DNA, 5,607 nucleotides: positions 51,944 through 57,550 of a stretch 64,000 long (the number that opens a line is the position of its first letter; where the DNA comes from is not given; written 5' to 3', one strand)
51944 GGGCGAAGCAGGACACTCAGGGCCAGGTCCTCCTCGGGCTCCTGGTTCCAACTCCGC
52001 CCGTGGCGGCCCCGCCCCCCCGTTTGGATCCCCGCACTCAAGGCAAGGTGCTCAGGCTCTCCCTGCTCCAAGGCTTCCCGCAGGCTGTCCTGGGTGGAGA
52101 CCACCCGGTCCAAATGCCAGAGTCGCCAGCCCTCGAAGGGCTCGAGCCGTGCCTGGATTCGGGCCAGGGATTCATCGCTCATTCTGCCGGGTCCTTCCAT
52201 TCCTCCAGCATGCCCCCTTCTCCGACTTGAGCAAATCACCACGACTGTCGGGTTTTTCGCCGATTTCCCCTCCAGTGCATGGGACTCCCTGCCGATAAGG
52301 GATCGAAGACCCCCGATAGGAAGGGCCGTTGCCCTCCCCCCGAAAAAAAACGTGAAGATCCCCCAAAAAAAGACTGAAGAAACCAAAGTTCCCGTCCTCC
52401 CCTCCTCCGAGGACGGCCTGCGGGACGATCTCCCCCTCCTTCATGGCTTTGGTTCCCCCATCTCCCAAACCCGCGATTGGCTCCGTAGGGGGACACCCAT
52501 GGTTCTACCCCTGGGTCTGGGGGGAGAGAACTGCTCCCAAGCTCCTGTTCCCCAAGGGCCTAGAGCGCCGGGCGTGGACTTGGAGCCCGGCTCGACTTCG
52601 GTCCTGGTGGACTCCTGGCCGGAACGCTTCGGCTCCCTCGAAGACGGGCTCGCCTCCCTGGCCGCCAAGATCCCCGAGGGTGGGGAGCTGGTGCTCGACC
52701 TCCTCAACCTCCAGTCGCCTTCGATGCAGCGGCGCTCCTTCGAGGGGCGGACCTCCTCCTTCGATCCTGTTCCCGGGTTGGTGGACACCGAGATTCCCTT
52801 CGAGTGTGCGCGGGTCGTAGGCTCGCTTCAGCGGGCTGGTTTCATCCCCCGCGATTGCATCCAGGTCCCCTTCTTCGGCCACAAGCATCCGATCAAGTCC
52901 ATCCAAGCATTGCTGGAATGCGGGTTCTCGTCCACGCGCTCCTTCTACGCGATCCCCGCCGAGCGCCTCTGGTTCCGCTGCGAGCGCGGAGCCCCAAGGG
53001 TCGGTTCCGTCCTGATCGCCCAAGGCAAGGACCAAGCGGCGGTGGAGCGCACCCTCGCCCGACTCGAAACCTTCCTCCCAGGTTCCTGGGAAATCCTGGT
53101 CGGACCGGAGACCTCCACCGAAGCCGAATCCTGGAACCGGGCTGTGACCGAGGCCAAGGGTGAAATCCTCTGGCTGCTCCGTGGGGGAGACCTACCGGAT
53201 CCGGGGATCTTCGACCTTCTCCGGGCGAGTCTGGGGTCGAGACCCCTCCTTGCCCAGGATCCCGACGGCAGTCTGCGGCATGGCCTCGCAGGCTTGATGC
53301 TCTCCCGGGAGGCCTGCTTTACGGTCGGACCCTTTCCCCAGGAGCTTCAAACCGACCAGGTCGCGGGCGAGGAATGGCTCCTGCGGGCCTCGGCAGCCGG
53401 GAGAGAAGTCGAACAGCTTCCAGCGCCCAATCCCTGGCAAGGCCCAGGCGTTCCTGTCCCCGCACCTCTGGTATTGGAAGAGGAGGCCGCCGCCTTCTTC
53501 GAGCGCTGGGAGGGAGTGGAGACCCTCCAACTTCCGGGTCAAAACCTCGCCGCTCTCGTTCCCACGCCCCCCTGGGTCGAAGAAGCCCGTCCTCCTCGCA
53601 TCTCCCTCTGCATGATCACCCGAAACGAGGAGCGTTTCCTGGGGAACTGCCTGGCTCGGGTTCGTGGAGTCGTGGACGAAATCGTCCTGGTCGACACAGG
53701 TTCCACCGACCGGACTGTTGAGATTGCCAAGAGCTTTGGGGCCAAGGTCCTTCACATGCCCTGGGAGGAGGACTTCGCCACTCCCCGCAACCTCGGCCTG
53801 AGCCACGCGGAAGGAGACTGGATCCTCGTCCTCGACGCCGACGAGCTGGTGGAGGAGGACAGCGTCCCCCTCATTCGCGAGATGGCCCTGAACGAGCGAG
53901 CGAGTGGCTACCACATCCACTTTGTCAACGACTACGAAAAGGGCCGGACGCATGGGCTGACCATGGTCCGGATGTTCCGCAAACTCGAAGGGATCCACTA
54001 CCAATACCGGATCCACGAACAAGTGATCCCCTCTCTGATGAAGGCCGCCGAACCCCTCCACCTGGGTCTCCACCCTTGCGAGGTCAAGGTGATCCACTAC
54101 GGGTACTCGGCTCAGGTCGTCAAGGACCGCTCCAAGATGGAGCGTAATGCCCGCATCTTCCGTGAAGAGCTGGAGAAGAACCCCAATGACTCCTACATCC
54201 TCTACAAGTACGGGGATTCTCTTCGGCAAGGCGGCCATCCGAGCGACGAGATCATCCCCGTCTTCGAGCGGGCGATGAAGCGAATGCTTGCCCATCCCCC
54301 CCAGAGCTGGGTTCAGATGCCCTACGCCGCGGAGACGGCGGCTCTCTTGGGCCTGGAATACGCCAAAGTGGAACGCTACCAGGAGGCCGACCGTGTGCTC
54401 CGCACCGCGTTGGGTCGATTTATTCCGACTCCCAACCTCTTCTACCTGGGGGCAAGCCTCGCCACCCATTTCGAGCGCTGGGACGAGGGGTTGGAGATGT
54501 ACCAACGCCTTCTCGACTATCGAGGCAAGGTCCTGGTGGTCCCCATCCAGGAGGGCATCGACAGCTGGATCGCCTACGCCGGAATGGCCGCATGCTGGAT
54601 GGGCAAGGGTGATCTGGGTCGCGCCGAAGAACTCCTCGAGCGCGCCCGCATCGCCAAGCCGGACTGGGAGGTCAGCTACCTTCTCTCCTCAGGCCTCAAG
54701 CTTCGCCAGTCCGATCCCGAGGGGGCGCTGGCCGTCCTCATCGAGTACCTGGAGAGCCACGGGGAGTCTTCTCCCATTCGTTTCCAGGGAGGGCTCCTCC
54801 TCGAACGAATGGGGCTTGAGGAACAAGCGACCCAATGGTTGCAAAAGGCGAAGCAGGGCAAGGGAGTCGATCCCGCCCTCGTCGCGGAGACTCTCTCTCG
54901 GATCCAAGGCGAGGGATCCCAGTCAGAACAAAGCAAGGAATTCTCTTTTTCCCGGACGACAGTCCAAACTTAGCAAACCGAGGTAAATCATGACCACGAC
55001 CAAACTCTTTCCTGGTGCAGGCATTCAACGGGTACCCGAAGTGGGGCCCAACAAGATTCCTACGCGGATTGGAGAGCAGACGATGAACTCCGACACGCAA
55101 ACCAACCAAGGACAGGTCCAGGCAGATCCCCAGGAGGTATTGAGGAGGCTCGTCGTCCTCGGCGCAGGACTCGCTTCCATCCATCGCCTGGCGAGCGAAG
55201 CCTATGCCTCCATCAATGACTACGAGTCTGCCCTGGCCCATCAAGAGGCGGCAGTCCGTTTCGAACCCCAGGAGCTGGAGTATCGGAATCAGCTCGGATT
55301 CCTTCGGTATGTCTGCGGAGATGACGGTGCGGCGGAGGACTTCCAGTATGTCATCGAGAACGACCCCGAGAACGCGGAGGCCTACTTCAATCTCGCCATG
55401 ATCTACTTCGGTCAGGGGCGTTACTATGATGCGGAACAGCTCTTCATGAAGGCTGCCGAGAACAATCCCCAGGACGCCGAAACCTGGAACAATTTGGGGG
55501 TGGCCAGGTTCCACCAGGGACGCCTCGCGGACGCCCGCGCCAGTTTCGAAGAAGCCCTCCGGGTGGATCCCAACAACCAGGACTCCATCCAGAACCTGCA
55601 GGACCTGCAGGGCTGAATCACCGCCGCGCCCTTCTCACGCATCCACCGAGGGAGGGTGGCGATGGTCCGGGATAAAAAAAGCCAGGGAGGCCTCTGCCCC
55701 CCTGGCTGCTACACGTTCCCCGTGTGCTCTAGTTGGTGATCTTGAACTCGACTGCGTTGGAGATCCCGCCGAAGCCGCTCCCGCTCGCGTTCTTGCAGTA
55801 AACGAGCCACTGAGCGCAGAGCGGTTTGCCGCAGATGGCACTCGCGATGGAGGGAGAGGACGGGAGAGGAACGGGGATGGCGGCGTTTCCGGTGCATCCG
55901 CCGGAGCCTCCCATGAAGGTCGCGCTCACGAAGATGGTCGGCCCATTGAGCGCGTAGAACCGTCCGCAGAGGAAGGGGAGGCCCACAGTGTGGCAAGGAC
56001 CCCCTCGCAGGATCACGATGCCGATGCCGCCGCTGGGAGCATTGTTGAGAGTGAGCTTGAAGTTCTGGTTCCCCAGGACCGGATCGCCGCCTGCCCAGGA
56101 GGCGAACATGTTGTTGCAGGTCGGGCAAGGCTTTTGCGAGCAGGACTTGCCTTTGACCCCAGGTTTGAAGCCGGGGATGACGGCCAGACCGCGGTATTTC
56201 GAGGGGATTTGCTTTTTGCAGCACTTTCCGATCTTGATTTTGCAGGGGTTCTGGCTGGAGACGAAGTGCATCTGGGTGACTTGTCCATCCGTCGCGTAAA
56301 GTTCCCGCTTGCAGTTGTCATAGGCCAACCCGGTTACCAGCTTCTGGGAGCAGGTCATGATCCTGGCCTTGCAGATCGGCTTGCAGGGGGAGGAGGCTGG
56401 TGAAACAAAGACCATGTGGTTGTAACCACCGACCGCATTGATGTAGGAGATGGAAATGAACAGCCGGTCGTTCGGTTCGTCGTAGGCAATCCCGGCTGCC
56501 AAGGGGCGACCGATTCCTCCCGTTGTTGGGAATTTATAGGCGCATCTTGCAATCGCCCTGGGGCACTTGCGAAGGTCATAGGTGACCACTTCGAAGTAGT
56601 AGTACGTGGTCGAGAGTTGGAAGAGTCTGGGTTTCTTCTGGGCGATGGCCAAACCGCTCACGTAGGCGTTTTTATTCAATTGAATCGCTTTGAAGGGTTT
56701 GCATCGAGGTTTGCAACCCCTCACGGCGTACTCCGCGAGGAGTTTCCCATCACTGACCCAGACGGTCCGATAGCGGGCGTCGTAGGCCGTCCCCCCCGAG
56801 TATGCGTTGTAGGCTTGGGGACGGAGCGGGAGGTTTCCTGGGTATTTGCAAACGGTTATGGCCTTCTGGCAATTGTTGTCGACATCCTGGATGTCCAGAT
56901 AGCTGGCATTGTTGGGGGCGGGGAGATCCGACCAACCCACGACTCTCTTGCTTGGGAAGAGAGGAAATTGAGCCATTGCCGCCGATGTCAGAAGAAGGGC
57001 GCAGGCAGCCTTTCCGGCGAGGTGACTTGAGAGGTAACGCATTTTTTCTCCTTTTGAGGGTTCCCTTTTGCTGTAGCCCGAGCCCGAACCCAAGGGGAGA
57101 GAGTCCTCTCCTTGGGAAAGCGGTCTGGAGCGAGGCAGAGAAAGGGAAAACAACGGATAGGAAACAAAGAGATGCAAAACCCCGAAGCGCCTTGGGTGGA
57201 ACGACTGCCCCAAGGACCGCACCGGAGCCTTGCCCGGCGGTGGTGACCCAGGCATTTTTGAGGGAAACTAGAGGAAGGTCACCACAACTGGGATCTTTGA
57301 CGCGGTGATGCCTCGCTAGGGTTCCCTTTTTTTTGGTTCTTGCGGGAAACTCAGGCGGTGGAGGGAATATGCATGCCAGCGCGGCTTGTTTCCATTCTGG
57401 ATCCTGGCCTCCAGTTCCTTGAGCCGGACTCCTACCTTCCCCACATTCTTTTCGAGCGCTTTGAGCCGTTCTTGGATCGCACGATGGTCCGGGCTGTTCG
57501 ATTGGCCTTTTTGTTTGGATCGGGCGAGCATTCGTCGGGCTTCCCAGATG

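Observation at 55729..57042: Secreted 22-cysteine protein: YWTD/NHL-like blades each closed by a CxnC pair, with its own SD, hairpin-containing leader and terminator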

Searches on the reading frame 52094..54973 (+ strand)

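Call 15: search_protein_families(library=pfam, proteins=[window:52094-54973:+], max_evalue=0.001)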
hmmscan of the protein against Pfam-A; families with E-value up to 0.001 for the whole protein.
window:52094-54973:+ (959 aa): 5 families
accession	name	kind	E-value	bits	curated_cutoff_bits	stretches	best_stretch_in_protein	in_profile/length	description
PF00535.33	Glycos_transf_2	-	7e-25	88.3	23.3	1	504-622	1-129/168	Glycosyl transferase family 2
PF13704.12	Glyco_tranf_2_4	-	4.8e-08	33.8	27.5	1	510-586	1-84/98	Glycosyl transferase family 2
PF13432.12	TPR_16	-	1.1e-07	32.6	32.7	0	752-807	3-58/65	Tetratricopeptide repeat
PF10111.15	Glyco_tranf_2_2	-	5.5e-06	26.5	27.3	1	529-591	31-99/276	Glycosyltransferase like family 2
PF14559.12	TPR_19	-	0.00014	22.5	25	0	826-858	26-59/68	Tetratricopeptide repeat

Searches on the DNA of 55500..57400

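Call 52: search_rna_families(source=window, start=55500, end=57400, threshold=evalue, max_evalue=1)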
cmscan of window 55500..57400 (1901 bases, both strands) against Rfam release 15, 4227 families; matches with E-value up to 1: 1.
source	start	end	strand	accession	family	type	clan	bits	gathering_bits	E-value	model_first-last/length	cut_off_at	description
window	55678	55709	+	RF03383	mir-1976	Gene; miRNA;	-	20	71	0.73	1-52/52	no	mir-1976 microRNA precursor family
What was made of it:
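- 57089..57116 (-): Imperfect hairpin in the leader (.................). Probably incidental. Call 52: no Rfam match.
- Checked: Rfam finds nothing (call 52).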
